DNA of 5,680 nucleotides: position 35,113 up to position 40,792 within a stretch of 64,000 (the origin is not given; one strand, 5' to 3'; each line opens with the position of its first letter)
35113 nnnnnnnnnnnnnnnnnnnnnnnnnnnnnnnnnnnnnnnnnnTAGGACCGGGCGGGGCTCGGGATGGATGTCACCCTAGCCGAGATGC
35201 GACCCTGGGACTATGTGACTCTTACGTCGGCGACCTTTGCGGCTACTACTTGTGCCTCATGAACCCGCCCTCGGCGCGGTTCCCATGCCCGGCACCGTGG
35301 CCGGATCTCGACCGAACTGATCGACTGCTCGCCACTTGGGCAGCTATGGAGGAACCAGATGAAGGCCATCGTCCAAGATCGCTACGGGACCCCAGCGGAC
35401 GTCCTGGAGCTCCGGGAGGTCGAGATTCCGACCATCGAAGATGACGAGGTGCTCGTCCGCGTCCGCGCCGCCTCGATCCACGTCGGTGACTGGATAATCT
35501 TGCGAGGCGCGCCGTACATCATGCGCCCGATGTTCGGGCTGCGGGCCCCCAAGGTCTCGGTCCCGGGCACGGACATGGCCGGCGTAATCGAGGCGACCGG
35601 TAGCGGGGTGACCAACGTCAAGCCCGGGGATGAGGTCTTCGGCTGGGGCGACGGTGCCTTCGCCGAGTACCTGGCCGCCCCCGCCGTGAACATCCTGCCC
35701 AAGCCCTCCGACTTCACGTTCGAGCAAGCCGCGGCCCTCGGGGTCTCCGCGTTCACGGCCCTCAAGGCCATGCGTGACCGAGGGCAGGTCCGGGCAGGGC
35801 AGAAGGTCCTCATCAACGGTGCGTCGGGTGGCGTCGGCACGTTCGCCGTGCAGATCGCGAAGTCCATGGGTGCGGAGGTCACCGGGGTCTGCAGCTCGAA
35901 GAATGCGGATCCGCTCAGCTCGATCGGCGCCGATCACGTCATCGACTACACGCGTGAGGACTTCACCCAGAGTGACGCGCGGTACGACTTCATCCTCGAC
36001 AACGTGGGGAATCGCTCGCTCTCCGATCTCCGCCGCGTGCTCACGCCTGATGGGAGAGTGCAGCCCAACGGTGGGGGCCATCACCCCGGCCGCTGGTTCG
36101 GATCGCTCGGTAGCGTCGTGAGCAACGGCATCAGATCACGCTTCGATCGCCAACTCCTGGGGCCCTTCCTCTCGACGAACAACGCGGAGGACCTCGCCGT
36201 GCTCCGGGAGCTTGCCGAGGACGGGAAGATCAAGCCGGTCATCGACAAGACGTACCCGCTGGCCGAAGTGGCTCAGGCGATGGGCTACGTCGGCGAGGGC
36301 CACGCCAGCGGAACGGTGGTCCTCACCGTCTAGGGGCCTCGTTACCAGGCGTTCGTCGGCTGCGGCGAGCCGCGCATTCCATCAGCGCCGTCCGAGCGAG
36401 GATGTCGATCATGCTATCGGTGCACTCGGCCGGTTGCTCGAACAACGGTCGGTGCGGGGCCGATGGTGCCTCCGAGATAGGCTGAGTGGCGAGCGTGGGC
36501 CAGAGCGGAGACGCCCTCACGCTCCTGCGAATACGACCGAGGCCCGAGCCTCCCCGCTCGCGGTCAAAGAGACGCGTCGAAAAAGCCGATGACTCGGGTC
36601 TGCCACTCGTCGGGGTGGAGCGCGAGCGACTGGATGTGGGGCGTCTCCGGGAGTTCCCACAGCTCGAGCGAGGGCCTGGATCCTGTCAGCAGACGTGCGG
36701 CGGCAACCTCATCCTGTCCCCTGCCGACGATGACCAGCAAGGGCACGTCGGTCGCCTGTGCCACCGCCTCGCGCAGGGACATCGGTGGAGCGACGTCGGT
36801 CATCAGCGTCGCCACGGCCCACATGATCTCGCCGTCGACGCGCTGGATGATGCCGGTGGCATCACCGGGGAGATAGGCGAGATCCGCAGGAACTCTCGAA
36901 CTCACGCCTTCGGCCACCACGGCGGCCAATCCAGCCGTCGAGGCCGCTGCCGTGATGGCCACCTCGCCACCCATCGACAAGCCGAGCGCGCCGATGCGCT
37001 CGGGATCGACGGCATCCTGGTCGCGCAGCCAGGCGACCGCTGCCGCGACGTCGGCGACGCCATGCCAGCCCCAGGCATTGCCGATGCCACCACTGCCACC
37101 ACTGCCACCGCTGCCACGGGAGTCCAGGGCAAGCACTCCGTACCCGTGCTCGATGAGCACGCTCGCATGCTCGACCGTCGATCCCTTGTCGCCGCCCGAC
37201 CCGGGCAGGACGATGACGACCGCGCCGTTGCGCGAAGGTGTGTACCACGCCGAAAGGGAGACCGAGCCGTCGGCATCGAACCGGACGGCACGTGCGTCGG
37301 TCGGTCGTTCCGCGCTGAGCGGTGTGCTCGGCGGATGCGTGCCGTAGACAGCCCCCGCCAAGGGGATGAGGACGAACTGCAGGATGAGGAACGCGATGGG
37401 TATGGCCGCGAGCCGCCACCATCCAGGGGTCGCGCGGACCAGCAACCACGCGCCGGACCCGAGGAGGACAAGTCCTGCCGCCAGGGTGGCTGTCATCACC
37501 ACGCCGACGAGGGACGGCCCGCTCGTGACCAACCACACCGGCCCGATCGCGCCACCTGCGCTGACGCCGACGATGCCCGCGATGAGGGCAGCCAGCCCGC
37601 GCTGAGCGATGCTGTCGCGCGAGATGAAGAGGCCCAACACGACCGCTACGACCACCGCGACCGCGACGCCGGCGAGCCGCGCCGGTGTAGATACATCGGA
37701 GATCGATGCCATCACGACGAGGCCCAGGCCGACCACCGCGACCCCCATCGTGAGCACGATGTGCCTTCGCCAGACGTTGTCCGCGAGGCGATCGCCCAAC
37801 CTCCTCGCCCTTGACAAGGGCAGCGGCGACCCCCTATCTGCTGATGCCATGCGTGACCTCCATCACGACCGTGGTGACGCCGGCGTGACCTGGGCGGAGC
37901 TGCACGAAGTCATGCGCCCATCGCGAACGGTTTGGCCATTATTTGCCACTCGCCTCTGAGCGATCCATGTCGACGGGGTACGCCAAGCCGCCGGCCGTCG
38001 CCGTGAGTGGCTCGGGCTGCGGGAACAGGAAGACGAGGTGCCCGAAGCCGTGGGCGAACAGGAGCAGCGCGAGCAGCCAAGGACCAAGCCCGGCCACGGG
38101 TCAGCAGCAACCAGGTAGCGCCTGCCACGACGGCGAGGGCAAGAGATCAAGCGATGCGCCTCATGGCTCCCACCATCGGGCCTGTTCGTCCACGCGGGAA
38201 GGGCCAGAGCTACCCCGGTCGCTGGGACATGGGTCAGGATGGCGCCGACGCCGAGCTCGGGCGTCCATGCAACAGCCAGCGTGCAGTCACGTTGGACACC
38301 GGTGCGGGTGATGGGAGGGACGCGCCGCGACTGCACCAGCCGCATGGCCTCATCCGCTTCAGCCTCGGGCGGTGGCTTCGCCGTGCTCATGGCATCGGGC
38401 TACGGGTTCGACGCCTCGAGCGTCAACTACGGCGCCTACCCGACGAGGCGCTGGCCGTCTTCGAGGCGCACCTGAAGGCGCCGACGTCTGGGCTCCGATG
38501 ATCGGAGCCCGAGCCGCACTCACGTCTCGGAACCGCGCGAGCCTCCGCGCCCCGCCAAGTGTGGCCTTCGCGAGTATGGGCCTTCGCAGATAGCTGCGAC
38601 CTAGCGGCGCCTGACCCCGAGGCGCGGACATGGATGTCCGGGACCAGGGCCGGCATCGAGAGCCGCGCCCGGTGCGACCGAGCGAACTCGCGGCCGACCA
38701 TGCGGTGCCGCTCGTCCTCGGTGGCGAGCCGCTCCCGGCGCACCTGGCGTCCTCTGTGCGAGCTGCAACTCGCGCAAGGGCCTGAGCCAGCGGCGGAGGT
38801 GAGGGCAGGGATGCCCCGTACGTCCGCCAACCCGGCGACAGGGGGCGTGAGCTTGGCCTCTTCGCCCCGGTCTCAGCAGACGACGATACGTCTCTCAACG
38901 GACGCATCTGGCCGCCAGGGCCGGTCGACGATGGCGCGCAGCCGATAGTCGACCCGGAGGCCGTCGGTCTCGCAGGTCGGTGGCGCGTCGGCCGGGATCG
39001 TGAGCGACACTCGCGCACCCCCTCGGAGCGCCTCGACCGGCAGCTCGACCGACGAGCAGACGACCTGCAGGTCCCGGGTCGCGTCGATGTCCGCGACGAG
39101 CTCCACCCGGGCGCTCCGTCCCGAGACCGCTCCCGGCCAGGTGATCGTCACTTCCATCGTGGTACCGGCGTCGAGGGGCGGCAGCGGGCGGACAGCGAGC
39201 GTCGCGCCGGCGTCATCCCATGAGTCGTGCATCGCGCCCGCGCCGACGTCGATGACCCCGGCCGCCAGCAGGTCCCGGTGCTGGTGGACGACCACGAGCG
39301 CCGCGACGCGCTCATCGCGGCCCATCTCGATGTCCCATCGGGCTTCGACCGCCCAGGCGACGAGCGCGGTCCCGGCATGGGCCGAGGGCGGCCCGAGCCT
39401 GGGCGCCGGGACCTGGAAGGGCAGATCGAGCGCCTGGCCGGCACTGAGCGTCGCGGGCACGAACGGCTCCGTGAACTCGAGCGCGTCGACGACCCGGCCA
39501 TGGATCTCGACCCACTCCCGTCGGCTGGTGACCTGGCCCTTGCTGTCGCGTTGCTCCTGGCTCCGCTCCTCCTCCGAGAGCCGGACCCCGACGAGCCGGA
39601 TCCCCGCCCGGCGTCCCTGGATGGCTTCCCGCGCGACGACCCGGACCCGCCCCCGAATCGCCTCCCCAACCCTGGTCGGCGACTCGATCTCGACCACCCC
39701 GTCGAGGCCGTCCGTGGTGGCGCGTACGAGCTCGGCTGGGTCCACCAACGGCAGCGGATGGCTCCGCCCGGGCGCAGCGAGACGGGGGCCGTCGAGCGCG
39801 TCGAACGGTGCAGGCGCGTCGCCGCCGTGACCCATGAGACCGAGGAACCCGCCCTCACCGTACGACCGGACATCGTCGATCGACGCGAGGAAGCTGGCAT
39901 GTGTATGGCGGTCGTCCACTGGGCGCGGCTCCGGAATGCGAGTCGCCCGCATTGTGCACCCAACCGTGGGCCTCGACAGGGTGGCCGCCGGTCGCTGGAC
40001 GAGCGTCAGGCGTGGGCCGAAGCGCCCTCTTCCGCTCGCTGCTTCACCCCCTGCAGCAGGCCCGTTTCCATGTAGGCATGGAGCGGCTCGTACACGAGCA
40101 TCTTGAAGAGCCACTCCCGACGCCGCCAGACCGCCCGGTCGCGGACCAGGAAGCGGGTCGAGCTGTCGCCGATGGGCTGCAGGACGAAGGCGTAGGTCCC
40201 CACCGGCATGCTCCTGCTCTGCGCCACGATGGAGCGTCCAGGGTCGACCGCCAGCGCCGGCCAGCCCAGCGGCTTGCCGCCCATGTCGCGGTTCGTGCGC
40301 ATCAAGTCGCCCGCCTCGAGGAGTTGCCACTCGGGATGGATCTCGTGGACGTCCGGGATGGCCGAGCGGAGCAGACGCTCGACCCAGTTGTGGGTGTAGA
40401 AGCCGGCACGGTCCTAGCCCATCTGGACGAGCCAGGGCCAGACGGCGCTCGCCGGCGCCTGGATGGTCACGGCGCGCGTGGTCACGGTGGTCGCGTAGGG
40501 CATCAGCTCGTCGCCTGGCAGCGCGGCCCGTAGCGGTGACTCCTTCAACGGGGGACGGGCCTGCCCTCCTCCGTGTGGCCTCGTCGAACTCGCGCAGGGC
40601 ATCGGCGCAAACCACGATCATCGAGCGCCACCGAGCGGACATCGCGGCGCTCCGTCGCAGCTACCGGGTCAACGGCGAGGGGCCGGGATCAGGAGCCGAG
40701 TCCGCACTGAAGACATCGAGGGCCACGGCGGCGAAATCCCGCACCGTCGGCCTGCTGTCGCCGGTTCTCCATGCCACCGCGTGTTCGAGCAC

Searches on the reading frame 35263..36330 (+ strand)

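Call 61: search_protein_families(library=pfam, proteins=[window:35263-36330:+], max_evalue=0.001)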
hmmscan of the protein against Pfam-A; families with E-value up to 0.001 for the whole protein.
window:35263-36330:+ (356 aa): 3 families
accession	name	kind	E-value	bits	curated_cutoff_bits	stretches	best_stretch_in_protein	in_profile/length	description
PF13602.12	ADH_zinc_N_2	-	2.8e-26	93.5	27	1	221-354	1-134/134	Zinc-binding dehydrogenase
PF08240.17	ADH_N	-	5.3e-15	56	23.5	1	60-148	2-103/104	Alcohol dehydrogenase GroES-like domain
PF00107.32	ADH_zinc_N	-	5.7e-14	52.6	31.8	1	190-275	1-94/129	Zinc-binding dehydrogenase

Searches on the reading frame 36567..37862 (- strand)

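Call 61: search_protein_families(library=pfam, proteins=[window:36567-37862:-], max_evalue=0.001)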
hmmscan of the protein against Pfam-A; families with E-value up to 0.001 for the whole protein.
window:36567-37862:- (432 aa): 7 families
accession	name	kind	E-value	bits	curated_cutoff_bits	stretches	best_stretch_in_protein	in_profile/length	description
PF02129.25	Peptidase_S15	-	1.3e-12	48.4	23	1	231-333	41-140/262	X-Pro dipeptidyl-peptidase (S15 family)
PF00326.27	Peptidase_S9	-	3.3e-09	37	22.6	1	232-308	6-84/213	Prolyl oligopeptidase family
PF12146.15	Hydrolase_4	-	6.5e-09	35.9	27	1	213-317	4-106/239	Serine aminopeptidase, S33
PF00561.26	Abhydrolase_1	-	4e-08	33.6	25.8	1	215-308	2-89/245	alpha/beta hydrolase fold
PF01738.24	DLH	-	4.5e-06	26.8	21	1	210-317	9-126/217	Dienelactone hydrolase family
PF05448.18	AXE1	-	3.5e-05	23.2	21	1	271-317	159-205/321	Acetyl xylan esterase (AXE1)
PF08840.17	BAAT_C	-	0.00027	21.5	20.9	1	274-354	8-88/210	BAAT / Acyl-CoA thioester hydrolase C terminal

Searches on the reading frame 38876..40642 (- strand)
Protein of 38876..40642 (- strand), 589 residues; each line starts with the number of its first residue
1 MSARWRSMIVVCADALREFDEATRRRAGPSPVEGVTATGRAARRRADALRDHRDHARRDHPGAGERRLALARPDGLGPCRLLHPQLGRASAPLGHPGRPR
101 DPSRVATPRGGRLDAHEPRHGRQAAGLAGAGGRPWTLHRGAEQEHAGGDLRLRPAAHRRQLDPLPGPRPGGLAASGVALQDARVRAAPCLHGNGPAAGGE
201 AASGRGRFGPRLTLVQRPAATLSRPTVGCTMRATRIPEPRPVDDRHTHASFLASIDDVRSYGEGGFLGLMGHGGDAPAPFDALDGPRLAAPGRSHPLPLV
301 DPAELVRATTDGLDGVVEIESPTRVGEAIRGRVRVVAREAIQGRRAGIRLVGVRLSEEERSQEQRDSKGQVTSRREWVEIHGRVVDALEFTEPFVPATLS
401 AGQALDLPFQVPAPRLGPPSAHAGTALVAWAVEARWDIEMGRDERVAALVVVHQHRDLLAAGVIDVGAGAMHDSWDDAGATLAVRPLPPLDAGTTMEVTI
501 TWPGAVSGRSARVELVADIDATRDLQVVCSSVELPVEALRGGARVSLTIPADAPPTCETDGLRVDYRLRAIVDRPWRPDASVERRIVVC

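Call 61: search_protein_families(library=pfam, proteins=[window:38876-40642:-], max_evalue=0.001)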
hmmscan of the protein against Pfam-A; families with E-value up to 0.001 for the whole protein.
window:38876-40642:- (589 aa): 1 family
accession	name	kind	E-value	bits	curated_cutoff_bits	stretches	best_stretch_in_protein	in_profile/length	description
PF00339.34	Arrestin_N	-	7.5e-08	32.9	24.9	1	547-588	100-141/148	Arrestin (or S-antigen), N-terminal domain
